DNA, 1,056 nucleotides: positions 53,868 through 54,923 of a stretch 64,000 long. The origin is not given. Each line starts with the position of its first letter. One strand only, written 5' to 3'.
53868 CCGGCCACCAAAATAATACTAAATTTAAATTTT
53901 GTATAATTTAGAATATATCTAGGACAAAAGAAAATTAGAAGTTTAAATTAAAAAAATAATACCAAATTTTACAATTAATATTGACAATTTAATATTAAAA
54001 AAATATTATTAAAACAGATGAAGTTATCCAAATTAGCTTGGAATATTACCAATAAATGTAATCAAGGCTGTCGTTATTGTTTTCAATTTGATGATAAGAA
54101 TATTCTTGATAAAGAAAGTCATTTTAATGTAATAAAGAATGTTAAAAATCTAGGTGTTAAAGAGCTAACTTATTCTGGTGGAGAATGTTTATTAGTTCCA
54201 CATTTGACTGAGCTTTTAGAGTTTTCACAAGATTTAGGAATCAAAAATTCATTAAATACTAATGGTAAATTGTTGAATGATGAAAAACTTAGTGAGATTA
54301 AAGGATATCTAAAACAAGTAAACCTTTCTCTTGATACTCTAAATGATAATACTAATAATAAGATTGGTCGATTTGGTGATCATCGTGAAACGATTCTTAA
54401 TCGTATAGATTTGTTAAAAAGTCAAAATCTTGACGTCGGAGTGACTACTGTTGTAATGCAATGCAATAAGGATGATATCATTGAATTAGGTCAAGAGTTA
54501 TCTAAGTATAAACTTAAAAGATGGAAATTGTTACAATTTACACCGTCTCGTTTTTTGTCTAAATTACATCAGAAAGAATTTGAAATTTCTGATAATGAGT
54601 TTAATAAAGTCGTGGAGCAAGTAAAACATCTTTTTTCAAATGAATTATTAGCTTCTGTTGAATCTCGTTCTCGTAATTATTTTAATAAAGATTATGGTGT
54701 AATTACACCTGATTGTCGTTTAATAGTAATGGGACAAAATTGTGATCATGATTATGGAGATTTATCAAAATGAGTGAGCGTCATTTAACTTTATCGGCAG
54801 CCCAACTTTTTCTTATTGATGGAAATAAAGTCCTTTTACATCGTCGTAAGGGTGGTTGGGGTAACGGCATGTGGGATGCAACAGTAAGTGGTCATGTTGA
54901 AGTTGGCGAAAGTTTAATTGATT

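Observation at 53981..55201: Viperin-like radical SAM enzyme translationally coupled to a Nudix hydrolase, beside tRNA genes: candidate antiviral nucleotide-modification cassette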

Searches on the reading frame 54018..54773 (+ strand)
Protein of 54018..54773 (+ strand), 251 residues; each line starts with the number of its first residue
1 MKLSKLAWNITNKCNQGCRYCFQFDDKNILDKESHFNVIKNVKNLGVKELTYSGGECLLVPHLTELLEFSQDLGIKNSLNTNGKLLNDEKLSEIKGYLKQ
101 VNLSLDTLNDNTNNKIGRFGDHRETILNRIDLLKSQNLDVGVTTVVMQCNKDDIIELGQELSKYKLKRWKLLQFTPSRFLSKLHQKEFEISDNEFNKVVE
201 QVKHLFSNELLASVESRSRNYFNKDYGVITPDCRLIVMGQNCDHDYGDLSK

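Call 4: search_protein_families(library=pfam, proteins=[window:54018-54773:+], max_evalue=0.01)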
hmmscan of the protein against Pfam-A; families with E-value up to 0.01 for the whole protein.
window:54018-54773:+ (251 aa): 3 families
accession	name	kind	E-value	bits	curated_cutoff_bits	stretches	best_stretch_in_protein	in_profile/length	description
PF04055.27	Radical_SAM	-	2.2e-23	83.7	29.5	1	9-156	2-161/166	Radical SAM superfamily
PF13353.11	Fer4_12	-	5.4e-05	23.9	22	1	12-107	13-115/137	4Fe-4S single cluster domain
PF23856.1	DUF7219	-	0.00074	19.6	27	1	65-113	11-59/61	Family of unknown function (DUF7219)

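Call 5: search_protein_families(library=ncbifam, proteins=[window:54018-54773:+], max_evalue=0.01)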
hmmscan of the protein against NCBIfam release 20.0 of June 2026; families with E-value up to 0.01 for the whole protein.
window:54018-54773:+ (251 aa): 67 families (the best 25 are shown)
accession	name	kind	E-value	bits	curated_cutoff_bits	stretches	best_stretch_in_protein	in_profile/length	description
NF038283.1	viperin_w_prok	equivalog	1.3e-37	129.5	180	1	6-245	4-252/281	viperin family antiviral radical SAM protein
TIGR02666.1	moaA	equivalog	1.8e-22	79.8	284.05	1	5-202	11-220/336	GTP 3',8-cyclase MoaA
TIGR04347.1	pseudo_SAM_Halo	equivalog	2.2e-22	79.9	525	1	7-203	41-239/390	TIGR04347 family pseudo-SAM/SPASM protein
TIGR02668.1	moaA_archaeal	equivalog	9.9e-22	77.3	325.25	1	3-224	9-232/303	GTP 3',8-cyclase MoaA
TIGR04055.1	rSAM_NirJ2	equivalog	2e-20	73.6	500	1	7-158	3-158/326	putative heme d1 biosynthesis radical SAM protein NirJ2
NF001199.0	PRK00164.2-1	equivalog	2.2e-20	73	231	1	5-198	13-212/308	GTP 3',8-cyclase MoaA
TIGR04051.1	rSAM_NirJ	equivalog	9e-19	67.6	515.45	1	7-171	5-173/354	heme d1 biosynthesis radical SAM protein NirJ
TIGR04303.1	GeoRSP_rSAM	equivalog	3e-18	66.5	400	1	6-198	7-200/325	GeoRSP system radical SAM/SPASM protein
TIGR04546.1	rSAM_ahbC_deAc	equivalog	5.6e-18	64.9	650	1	6-209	41-250/390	12,18-didecarboxysiroheme deacetylase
TIGR04054.1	rSAM_NirJ1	equivalog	6.6e-18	64.5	650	1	6-169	38-205/387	putative heme d1 biosynthesis radical SAM protein NirJ1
TIGR04545.1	rSAM_ahbD_hemeb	equivalog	6.3e-17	62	500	1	6-201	2-200/339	heme b synthase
TIGR04317.1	W_rSAM_matur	equivalog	2.6e-16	59.7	380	1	3-171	3-181/349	tungsten cofactor oxidoreductase radical SAM maturase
TIGR04133.1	rSAM_w_lipo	hypoth_equivalog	1.8e-15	56.7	425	1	2-205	22-231/350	TIGR04133 family radical SAM/SPASM protein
TIGR02109.1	PQQ_syn_pqqE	equivalog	2.7e-15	56.1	381.35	1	8-161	11-172/358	pyrroloquinoline quinone biosynthesis protein PqqE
TIGR04053.2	TIGR04053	equivalog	2.5e-14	53.3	395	1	7-176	11-188/366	TIGR04053 family radical SAM/SPASM domain-containing protein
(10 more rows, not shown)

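Call 6: search_protein_families(library=padloc, proteins=[window:54018-54773:+], max_evalue=0.01)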
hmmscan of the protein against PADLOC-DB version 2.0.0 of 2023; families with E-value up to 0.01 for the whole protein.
window:54018-54773:+ (251 aa): 3 families
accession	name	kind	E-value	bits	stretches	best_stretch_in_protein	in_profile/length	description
PDLC02904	pVip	-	8.7e-42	141.4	1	7-235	6-225/262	Viperins associated with kinases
PDLC02903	pVip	-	4.4e-41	139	1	6-242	2-227/257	Viperins not associated with kinases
PDLC02905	pVip-kinase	-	5.4e-24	83.3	1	5-204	183-393/474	Viperin-kinase fusion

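Call 9: find_homologous_proteins(query=window:54018-54773:+)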
Query window:54018-54773:+ (251 aa): 5 proteins with E <= 0.001 among 419 candidates.
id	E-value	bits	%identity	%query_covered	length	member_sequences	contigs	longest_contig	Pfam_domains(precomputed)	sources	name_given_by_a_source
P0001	1.0e-161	554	99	100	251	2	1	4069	PF04055.28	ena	-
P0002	1.0e-11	63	30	90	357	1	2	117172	PF13186.12,PF04055.28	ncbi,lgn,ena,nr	ncbi:radical SAM protein [Candidatus Pacearchaeota archaeon]|nr:radical SAM protein [Candidatus Pace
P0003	9.6e-5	40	26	68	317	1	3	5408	PF04055.28,PF13353.12,PF06463.19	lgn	-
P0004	1.2e-4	40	31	61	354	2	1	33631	PF13186.12,PF04055.28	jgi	jgi:MoaA/NifB/PqqE/SkfB family radical SAM enzyme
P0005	4.3e-4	38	24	71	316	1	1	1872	PF04055.28,PF13353.12,PF06463.19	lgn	-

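Call 11: find_encoding_contigs(protein=P0001, flank=10000)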
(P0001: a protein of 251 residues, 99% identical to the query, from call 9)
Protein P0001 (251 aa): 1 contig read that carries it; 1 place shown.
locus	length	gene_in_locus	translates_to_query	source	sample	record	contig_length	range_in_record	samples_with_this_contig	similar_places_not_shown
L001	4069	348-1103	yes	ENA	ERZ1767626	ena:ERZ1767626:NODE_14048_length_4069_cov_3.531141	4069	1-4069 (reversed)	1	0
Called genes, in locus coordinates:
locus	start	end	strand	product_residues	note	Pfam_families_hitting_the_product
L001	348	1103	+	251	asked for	PF04055:Radical_SAM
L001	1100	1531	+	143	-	PF00293:NUDIX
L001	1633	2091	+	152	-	-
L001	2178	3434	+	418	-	-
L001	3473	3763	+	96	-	PF02576:RimP_N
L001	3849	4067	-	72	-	?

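Call 12: search_solved_structures(query=window:54018-54773:+, max_evalue=0.001, show_alignments=3)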
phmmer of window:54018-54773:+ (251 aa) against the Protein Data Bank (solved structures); distinct sequences matched with E-value up to 0.001: 18.
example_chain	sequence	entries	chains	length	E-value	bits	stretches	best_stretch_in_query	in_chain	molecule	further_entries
9dfu_A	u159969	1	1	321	2e-13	53.9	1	8-204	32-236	Radical SAM core domain-containing protein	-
9dfn_A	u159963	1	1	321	5.2e-13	52.5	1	9-204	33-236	Radical SAM core domain-containing protein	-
9dgw_A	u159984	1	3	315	1.4e-12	51.1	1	8-201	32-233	Radical SAM core domain-containing protein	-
6b4c_A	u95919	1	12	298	1.5e-12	51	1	8-201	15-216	Viperin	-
7n7i_A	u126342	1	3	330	2e-12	50.6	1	8-201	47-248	Viperin-like enzyme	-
9dfw_A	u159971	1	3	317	3.4e-12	49.8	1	8-201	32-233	Radical SAM core domain-containing protein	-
2fb2_A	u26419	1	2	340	1.8e-11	47.5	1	5-157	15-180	Molybdenum cofactor biosynthesis protein A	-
1tv7_A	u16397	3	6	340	6.7e-11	45.6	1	6-157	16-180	Molybdenum cofactor biosynthesis protein A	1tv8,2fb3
6efn_A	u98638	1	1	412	1.6e-10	44.4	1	9-160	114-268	Sporulation killing factor maturation protein SkfB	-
5vsl_A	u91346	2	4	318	4.3e-08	36.4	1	8-204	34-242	Radical S-adenosyl methionine domain-containing protein 2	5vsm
7n7h_A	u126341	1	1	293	4.8e-08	36.2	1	8-201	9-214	VIPERIN-LIKE ENZYME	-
6q2p_A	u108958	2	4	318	5.1e-08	36.2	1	8-203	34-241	Radical S-adenosyl methionine domain-containing protein 2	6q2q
5v1q_A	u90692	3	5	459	0.00011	25.2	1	13-192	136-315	Radical SAM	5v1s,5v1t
7tol_A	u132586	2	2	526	0.00017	24.6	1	9-109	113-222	glycerol dibiphytanyl glycerol tetraether - macrocyclic archaeol synthase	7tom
2z2u_A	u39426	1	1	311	0.00072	22.6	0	54-211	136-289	UPF0026 protein MJ0257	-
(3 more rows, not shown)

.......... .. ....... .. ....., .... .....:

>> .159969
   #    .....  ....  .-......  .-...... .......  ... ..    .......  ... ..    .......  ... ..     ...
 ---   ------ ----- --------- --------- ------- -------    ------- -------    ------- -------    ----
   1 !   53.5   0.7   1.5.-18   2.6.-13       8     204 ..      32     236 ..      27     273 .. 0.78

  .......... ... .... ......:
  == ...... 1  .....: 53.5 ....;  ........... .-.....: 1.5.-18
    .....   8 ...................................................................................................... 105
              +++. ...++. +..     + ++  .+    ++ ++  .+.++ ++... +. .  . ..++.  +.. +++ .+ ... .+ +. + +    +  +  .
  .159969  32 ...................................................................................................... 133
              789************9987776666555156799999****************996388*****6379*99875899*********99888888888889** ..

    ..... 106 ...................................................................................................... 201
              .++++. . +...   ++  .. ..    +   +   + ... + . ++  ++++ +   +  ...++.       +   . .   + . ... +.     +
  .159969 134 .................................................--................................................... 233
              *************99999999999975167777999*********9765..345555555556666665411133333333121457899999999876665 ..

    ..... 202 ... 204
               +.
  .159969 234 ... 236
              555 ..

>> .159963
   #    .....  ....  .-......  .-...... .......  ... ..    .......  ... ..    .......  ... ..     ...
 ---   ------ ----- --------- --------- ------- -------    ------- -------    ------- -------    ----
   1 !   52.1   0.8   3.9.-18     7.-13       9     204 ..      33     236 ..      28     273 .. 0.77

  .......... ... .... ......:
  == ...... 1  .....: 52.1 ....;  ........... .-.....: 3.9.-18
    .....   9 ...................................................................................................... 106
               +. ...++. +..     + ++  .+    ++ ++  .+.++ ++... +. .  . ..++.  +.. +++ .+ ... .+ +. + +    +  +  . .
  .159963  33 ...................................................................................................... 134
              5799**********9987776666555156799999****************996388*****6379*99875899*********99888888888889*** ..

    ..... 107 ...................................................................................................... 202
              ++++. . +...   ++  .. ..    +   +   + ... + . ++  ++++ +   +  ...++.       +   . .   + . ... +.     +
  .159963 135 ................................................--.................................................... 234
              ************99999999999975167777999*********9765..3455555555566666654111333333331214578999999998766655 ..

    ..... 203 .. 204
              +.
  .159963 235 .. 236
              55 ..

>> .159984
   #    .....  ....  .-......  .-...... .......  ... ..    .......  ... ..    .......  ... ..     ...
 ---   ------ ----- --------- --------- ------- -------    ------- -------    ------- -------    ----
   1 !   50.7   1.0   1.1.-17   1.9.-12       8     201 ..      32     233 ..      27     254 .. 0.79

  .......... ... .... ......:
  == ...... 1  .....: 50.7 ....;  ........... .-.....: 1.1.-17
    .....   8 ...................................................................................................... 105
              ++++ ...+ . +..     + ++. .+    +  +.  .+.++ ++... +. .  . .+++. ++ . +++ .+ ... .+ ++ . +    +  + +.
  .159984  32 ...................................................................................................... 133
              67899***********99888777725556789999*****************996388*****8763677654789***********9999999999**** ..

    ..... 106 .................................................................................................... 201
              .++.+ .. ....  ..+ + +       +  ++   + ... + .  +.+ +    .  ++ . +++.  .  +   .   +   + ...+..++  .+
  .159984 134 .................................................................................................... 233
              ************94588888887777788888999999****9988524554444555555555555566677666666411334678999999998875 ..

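Call 18: search_protein_representatives(protein=window:54018-54773:+)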
Query: 251 residues. Proteins with E-value up to 0.001 (for the whole library): 15686; up to 1e-10: 1410; up to 1e-30: 26. The best 150 are listed.
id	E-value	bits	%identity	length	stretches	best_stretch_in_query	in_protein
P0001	3.2e-162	554.2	99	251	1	1-251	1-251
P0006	1.8e-46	175.3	38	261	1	2-238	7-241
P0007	1.0e-40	156.4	35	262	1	5-248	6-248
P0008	3.3e-40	154.7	38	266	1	4-205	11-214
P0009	4.2e-39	151.1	36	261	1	5-247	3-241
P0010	3.6e-38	148.0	44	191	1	59-251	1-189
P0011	6.8e-37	143.9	36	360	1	4-249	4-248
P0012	3.9e-36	141.4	35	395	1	4-249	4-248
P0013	1.9e-35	139.2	33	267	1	3-249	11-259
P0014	5.5e-35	137.6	36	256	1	4-229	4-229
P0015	2.8e-34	135.3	31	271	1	5-248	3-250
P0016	1.2e-33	133.2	33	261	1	2-235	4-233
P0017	2.5e-33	132.2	35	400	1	10-248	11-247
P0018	1.8e-32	129.3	38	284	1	5-232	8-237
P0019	3.0e-32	128.7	33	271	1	5-236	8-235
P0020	5.4e-32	127.8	30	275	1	6-249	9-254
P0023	3.1e-31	125.3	29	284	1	5-249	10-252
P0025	4.5e-31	124.8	35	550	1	4-235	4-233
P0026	5.1e-31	124.6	30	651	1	6-246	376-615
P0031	1.7e-30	122.9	47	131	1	5-127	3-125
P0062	6.5e-27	111.2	34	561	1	5-202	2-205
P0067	1.3e-26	110.2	33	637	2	5-157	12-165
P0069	1.5e-26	110.0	28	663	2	5-155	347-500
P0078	5.3e-26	108.2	32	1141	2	6-164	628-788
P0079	5.3e-26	108.2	33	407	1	7-222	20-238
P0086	1.3e-25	107.0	34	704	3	6-113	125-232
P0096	2.5e-24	102.7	35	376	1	6-240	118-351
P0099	6.5e-24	101.4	34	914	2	7-157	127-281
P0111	7.4e-23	97.9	35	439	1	9-222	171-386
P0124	6.3e-22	94.9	31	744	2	8-157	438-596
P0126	6.7e-22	94.8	31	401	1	4-230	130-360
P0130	1.2e-21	94.0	31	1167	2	5-170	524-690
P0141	2.8e-21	92.7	33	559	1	6-205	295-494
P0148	4.5e-21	92.1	32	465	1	6-235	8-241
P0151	9.0e-21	91.1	31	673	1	4-235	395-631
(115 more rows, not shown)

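Call 19: search_protein_families(library=pfam, proteins=[P0011, P0012, P0017, P0025, P0026, P0062, P0067, P0078, P0096, P0111], max_evalue=0.001)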
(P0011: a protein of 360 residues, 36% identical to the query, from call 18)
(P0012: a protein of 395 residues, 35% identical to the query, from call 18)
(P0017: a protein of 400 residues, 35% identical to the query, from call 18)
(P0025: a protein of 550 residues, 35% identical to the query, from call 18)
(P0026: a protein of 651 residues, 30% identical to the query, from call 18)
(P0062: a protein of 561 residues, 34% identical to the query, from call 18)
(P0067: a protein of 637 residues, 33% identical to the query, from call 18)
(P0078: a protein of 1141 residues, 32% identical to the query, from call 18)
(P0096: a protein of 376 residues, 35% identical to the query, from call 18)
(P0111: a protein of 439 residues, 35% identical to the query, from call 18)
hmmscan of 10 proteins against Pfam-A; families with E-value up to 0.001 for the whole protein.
P0011 (360 aa): 2 families
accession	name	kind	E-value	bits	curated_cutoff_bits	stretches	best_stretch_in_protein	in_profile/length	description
PF04055.27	Radical_SAM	-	2.8e-18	67.1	29.5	1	9-163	2-165/166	Radical SAM superfamily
PF13353.11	Fer4_12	-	0.00043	21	22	1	11-102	12-110/137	4Fe-4S single cluster domain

P0012 (395 aa): 4 families
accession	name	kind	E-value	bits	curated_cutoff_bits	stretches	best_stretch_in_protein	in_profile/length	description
PF04055.27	Radical_SAM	-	1.3e-19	71.4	29.5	1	9-164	2-166/166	Radical SAM superfamily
PF00072.30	Response_reg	-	4.3e-05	24.1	30.2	1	268-345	2-76/111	Response regulator receiver domain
PF13353.11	Fer4_12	-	5.7e-05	23.9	22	1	11-102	12-110/137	4Fe-4S single cluster domain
PF01497.23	Peripla_BP_2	-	0.00094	19.1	27.5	0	270-360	21-99/235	Periplasmic binding protein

P0017 (400 aa): 2 families
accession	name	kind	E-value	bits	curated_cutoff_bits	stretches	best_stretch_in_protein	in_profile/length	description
PF04055.27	Radical_SAM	-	3.8e-20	73.2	29.5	1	11-163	3-166/166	Radical SAM superfamily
PF13353.11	Fer4_12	-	3e-09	37.7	22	1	9-101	9-110/137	4Fe-4S single cluster domain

P0025 (550 aa): 3 families
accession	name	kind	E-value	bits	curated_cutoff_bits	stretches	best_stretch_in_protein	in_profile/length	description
PF04055.27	Radical_SAM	-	1.4e-27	97.4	29.5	1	9-162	2-166/166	Radical SAM superfamily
PF00294.29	PfkB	-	2.2e-23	83.5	25.8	1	295-535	29-297/302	pfkB family carbohydrate kinase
PF13353.11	Fer4_12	-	3.6e-08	34.2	22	1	11-123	12-133/137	4Fe-4S single cluster domain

P0026 (651 aa): 1 family
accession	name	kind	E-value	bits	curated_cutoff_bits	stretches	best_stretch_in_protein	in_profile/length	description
PF04055.27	Radical_SAM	-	1.1e-15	58.6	29.5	1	380-515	3-150/166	Radical SAM superfamily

P0062 (561 aa): 3 families
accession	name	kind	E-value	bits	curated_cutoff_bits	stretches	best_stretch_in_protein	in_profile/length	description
PF03466.25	LysR_substrate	-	3.8e-29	102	28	1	359-543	4-187/209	LysR substrate binding domain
PF04055.27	Radical_SAM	-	3.4e-20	73.3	29.5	1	6-157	2-163/166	Radical SAM superfamily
PF00126.33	HTH_1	-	1.1e-17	64.2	26.6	1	273-332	1-60/60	Bacterial regulatory helix-turn-helix protein, lysR family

P0067 (637 aa): 3 families
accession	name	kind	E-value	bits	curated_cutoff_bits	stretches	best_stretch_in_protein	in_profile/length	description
PF04055.27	Radical_SAM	-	6.4e-55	186.3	29.5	2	17-168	3-165/166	Radical SAM superfamily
PF13186.11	SPASM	-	1.7e-13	51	21.5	2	235-295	1-67/67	Iron-sulfur cluster-binding domain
PF13353.11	Fer4_12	-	1.2e-09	39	22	1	17-120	11-118/137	4Fe-4S single cluster domain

P0078 (1141 aa): 6 families
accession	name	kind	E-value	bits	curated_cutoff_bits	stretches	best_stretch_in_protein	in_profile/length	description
PF04055.27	Radical_SAM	-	1.9e-52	178.2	29.5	2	957-1114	1-162/166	Radical SAM superfamily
PF00535.33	Glycos_transf_2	-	7e-27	94.8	23.3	1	20-190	1-167/168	Glycosyl transferase family 2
PF13353.11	Fer4_12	-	1.2e-12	48.8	22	1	631-736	10-119/137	4Fe-4S single cluster domain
PF13641.12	Glyco_tranf_2_3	-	8.8e-11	42.7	27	1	17-246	1-225/230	Glycosyltransferase like family 2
PF13632.12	Glyco_trans_2_3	-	6.8e-09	36.3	27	1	98-230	1-126/198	Glycosyl transferase family group 2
PF13186.11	SPASM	-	9.7e-08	32.6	21.5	1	851-911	1-66/67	Iron-sulfur cluster-binding domain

P0096 (376 aa): 2 families
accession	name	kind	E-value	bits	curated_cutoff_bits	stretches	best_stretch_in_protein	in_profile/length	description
PF04055.27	Radical_SAM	-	1e-23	84.8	29.5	1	121-274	2-165/166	Radical SAM superfamily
PF13353.11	Fer4_12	-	3e-07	31.3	22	1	124-227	13-122/137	4Fe-4S single cluster domain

P0111 (439 aa): 3 families
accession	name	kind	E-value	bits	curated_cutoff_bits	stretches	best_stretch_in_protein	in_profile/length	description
PF04055.27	Radical_SAM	-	1.3e-24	87.6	29.5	1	171-313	2-152/166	Radical SAM superfamily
PF13353.11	Fer4_12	-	9.8e-06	26.3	22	1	174-272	13-115/137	4Fe-4S single cluster domain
PF01467.32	CTP_transf_like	-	1.6e-05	25.6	21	1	5-77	2-72/133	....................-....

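Call 21: search_protein_families(library=ncbifam, alignment_id=A1, max_evalue=0.00001)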
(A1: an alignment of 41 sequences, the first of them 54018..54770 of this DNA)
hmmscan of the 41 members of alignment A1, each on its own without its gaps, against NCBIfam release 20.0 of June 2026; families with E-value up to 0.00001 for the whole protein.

A. member 1, window:54018-54770:+ (251 aa): 49 families (the best 25 are shown)
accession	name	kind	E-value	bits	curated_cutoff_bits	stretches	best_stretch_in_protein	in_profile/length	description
NF038283.1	viperin_w_prok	equivalog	1.3e-37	129.5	180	1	6-245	4-252/281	viperin family antiviral radical SAM protein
TIGR02666.1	moaA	equivalog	1.8e-22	79.8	284.05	1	5-202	11-220/336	GTP 3',8-cyclase MoaA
TIGR04347.1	pseudo_SAM_Halo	equivalog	2.2e-22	79.9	525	1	7-203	41-239/390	TIGR04347 family pseudo-SAM/SPASM protein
TIGR02668.1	moaA_archaeal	equivalog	9.9e-22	77.3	325.25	1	3-224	9-232/303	GTP 3',8-cyclase MoaA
TIGR04055.1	rSAM_NirJ2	equivalog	2e-20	73.6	500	1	7-158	3-158/326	putative heme d1 biosynthesis radical SAM protein NirJ2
NF001199.0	PRK00164.2-1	equivalog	2.2e-20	73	231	1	5-198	13-212/308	GTP 3',8-cyclase MoaA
TIGR04051.1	rSAM_NirJ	equivalog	9e-19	67.6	515.45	1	7-171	5-173/354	heme d1 biosynthesis radical SAM protein NirJ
TIGR04303.1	GeoRSP_rSAM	equivalog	3e-18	66.5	400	1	6-198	7-200/325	GeoRSP system radical SAM/SPASM protein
TIGR04546.1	rSAM_ahbC_deAc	equivalog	5.6e-18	64.9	650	1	6-209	41-250/390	12,18-didecarboxysiroheme deacetylase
TIGR04054.1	rSAM_NirJ1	equivalog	6.6e-18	64.5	650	1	6-169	38-205/387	putative heme d1 biosynthesis radical SAM protein NirJ1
TIGR04545.1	rSAM_ahbD_hemeb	equivalog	6.3e-17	62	500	1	6-201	2-200/339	heme b synthase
TIGR04317.1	W_rSAM_matur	equivalog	2.6e-16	59.7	380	1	3-171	3-181/349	tungsten cofactor oxidoreductase radical SAM maturase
TIGR04133.1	rSAM_w_lipo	hypoth_equivalog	1.8e-15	56.7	425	1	2-205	22-231/350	TIGR04133 family radical SAM/SPASM protein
TIGR02109.1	PQQ_syn_pqqE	equivalog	2.7e-15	56.1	381.35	1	8-161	11-172/358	pyrroloquinoline quinone biosynthesis protein PqqE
TIGR04053.2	TIGR04053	equivalog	2.5e-14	53.3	395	1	7-176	11-188/366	TIGR04053 family radical SAM/SPASM domain-containing protein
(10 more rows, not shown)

B. families by the number of members that match (of 41 scanned): 93 families (the first 25 are shown)
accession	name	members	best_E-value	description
NF038283.1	viperin_w_prok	41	1.1e-83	viperin family antiviral radical SAM protein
TIGR04278.1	viperin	41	1.8e-44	antiviral radical SAM protein viperin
NF045574.1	sacti_mat_StsB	41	1.7e-34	StsB family radical SAM/SPASM domain sactipeptide maturase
TIGR04545.1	rSAM_ahbD_hemeb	41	5.8e-33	heme b synthase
TIGR04055.1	rSAM_NirJ2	41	4.3e-32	putative heme d1 biosynthesis radical SAM protein NirJ2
TIGR04051.1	rSAM_NirJ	41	3.1e-30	heme d1 biosynthesis radical SAM protein NirJ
TIGR04053.2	TIGR04053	41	3.9e-29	TIGR04053 family radical SAM/SPASM domain-containing protein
TIGR04347.1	pseudo_SAM_Halo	41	7.1e-29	TIGR04347 family pseudo-SAM/SPASM protein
TIGR04054.1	rSAM_NirJ1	41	9.6e-29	putative heme d1 biosynthesis radical SAM protein NirJ1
TIGR02668.1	moaA_archaeal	41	8.3e-28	GTP 3',8-cyclase MoaA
TIGR02666.1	moaA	41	1.3e-27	GTP 3',8-cyclase MoaA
TIGR04546.1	rSAM_ahbC_deAc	41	1.7e-27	12,18-didecarboxysiroheme deacetylase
TIGR03962.1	mycofact_rSAM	41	4.5e-27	mycofactocin radical SAM maturase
NF001199.0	PRK00164.2-1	41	4.4e-26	GTP 3',8-cyclase MoaA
TIGR04317.1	W_rSAM_matur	41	8e-26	tungsten cofactor oxidoreductase radical SAM maturase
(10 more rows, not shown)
